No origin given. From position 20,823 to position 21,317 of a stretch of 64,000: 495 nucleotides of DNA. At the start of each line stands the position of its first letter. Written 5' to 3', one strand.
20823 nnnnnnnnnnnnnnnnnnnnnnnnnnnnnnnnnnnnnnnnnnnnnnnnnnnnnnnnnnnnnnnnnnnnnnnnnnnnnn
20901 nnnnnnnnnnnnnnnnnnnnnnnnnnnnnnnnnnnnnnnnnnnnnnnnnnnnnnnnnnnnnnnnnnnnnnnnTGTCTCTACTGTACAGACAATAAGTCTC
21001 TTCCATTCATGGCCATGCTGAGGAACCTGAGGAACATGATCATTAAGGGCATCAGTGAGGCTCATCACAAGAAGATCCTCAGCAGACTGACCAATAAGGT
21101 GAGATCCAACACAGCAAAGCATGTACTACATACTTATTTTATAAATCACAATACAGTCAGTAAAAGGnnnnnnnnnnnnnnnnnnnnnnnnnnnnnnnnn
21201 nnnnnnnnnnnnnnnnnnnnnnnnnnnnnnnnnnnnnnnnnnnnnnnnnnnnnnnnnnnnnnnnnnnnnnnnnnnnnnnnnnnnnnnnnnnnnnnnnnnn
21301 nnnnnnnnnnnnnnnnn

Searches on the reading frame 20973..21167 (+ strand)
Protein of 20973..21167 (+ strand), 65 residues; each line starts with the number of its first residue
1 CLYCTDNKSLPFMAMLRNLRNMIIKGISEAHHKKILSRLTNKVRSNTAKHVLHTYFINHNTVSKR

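Call 31: search_protein_families(library=pfam, proteins=[window:20973-21167:+], max_evalue=0.01)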
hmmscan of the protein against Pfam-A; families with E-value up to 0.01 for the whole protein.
seq(65 aa): 1 family
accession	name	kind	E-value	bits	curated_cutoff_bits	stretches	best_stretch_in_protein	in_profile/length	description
PF05731.17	TROVE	-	3e-10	40.3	23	1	6-45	298-337/442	TROVE domain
